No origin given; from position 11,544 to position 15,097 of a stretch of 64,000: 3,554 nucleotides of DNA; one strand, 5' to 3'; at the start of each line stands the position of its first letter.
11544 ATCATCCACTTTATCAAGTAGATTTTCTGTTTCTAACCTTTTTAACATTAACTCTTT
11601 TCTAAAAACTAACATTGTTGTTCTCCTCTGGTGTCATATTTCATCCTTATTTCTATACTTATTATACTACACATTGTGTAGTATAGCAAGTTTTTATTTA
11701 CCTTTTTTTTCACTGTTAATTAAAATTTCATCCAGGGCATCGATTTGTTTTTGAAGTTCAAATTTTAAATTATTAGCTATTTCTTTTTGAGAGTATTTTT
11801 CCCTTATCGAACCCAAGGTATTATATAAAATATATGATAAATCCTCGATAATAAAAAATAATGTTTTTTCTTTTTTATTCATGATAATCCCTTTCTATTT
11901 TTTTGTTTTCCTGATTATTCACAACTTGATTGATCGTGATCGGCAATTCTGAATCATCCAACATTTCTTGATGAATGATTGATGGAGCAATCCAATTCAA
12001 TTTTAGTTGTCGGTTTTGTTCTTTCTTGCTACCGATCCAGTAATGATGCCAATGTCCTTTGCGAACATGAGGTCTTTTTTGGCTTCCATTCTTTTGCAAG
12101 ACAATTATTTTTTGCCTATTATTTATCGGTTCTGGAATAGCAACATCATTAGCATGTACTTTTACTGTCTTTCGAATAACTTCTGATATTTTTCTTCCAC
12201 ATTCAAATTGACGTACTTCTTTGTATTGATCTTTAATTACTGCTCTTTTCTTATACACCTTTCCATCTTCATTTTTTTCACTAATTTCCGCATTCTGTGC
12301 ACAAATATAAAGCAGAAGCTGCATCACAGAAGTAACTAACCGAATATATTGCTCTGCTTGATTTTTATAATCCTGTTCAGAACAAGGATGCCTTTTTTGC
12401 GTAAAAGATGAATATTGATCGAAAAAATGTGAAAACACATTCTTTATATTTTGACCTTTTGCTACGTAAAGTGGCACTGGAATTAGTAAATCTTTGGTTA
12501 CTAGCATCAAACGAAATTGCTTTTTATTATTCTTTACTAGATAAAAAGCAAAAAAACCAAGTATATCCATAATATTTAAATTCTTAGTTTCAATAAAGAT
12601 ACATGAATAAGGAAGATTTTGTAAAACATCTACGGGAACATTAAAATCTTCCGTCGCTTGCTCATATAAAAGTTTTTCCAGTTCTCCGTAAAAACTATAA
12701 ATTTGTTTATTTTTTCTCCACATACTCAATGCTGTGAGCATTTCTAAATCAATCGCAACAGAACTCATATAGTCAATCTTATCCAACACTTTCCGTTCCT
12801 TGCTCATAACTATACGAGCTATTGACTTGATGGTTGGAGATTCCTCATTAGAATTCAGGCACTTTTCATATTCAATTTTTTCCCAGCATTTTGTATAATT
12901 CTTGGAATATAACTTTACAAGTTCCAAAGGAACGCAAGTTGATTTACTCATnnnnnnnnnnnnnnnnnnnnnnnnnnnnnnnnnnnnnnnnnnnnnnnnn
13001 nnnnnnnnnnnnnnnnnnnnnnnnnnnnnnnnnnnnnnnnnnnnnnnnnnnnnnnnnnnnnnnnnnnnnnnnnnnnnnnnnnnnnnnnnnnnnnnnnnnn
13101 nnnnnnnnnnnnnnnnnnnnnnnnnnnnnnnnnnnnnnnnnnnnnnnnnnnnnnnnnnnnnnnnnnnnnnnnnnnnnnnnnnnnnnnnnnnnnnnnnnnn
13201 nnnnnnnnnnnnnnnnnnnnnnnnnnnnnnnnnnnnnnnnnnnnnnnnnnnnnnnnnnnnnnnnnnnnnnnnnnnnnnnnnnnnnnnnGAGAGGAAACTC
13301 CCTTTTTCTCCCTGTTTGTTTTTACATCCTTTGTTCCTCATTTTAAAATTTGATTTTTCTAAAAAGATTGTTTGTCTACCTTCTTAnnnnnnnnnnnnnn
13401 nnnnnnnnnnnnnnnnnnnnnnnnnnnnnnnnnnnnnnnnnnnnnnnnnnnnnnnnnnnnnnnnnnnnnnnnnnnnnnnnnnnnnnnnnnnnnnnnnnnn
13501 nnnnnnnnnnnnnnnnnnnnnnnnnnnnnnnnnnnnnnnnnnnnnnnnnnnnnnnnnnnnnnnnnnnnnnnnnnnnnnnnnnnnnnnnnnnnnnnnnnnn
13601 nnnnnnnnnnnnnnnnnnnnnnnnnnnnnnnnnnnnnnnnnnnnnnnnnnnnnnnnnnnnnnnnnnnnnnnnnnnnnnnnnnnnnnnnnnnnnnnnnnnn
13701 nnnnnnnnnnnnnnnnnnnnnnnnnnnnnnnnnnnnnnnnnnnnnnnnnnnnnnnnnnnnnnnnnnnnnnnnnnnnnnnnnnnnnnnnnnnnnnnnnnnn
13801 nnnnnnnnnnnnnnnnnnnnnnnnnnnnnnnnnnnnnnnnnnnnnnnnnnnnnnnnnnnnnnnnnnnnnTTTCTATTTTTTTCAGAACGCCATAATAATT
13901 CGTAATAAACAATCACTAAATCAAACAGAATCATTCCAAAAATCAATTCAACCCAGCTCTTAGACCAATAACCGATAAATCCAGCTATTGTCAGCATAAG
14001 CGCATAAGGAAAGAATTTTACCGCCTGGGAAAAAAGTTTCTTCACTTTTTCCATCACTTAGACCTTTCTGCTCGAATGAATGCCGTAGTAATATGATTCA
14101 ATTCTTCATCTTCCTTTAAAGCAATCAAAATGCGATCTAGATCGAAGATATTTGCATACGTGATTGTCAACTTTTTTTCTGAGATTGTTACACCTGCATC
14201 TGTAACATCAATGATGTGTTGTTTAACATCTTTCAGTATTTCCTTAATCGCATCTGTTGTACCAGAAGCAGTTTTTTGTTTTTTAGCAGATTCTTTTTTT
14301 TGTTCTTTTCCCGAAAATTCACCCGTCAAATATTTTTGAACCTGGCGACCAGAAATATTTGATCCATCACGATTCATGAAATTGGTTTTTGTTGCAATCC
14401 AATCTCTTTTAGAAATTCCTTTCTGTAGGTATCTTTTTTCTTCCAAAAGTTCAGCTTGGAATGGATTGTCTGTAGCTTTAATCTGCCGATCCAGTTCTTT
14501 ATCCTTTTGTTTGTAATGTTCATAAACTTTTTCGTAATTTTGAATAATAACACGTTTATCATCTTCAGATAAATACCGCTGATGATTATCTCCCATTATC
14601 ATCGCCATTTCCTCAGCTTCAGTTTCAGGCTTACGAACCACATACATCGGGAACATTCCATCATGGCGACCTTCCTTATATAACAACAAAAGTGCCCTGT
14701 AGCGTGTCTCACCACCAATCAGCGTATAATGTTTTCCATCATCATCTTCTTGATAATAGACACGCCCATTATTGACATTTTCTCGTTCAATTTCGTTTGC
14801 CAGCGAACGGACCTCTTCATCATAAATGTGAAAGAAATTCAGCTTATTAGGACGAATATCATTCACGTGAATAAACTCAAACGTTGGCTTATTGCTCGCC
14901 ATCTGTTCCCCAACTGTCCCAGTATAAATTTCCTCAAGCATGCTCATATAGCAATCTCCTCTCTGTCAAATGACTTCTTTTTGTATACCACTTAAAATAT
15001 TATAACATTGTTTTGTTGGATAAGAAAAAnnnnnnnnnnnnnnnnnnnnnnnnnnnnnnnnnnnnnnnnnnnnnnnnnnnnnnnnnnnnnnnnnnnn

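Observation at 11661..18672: Six copies of one promoter with a 19-nt palindromic operator filling the -35/-10 spacer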

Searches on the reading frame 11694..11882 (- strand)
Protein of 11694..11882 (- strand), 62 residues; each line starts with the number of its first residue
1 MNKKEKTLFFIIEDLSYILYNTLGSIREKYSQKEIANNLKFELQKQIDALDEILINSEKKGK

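Call 46: search_protein_families(library=pfam, proteins=[window:11694-11882:-], max_evalue=10)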
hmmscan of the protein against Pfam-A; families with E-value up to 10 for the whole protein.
window:11694-11882:- (62 aa): 1 family
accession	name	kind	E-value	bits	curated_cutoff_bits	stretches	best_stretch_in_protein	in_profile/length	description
PF20724.2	DUF6831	-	0.03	13.9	25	1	15-61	23-73/223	Domain of unknown function (DUF6831)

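Call 119: search_protein_families(library=ncbifam, proteins=[window:11694-11882:-], max_evalue=0.05)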
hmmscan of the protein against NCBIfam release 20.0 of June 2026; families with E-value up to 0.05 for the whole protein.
window:11694-11882:- (62 aa): 0 families

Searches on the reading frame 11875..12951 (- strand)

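Call 9: search_protein_families(library=pfam, proteins=[window:11875-12951:-], max_evalue=0.01)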
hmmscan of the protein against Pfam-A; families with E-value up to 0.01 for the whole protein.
window:11875-12951:- (358 aa): 0 families

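Call 57: search_protein_families(library=phrogs, proteins=[window:11875-12951:-], max_evalue=0.01)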
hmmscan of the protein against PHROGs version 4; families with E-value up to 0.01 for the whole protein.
window:11875-12951:- (358 aa): 1 family
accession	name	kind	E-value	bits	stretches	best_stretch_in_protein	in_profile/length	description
phrog_6160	-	unknown function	9.7e-38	131.4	1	37-328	45-318/322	-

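Call 58: search_protein_families(library=ncbifam, proteins=[window:11875-12951:-], max_evalue=0.01)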
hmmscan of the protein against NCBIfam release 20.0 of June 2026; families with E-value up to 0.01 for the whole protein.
window:11875-12951:- (358 aa): 0 families

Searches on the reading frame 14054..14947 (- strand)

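Call 9: search_protein_families(library=pfam, proteins=[window:14054-14947:-], max_evalue=0.01)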
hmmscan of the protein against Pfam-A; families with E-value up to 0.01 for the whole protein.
window:14054-14947:- (297 aa): 2 families
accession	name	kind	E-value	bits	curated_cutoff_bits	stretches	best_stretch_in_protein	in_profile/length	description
PF02195.25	ParB_N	-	0.0016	18.9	26.3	1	23-88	3-67/95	ParB N-terminal domain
PF22564.2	HAAS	-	0.0086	16.9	27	0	231-255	15-39/55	HAAS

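Call 57: search_protein_families(library=phrogs, proteins=[window:14054-14947:-], max_evalue=0.01)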
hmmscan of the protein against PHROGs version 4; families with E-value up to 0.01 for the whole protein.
window:14054-14947:- (297 aa): 3 families
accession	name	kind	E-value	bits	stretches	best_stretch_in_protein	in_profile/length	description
phrog_15982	-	unknown function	9e-08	32.5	1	25-152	30-155/453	-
phrog_1033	-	DNA, RNA and nucleotide metabolism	2.1e-05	25.4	1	66-135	77-145/334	ParB-like partition protein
phrog_27360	-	unknown function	0.004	17.5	1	33-118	18-103/312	-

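Call 58: search_protein_families(library=ncbifam, proteins=[window:14054-14947:-], max_evalue=0.01)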
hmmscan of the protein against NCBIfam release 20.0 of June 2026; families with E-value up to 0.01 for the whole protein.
window:14054-14947:- (297 aa): 3 families
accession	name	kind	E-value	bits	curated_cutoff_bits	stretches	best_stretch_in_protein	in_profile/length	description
TIGR04285.1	nucleoid_noc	exception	1.2e-05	24.8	315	1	26-124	5-94/255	nucleoid occlusion protein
TIGR03764.1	ICE_PFGI_1_parB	hypoth_equivalog_domain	0.0018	18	143.75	1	27-145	14-134/260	ParB family protein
NF008672.1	PRK11677.1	equivalog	0.004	17.1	150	1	136-173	68-105/133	Z-ring associated protein ZapG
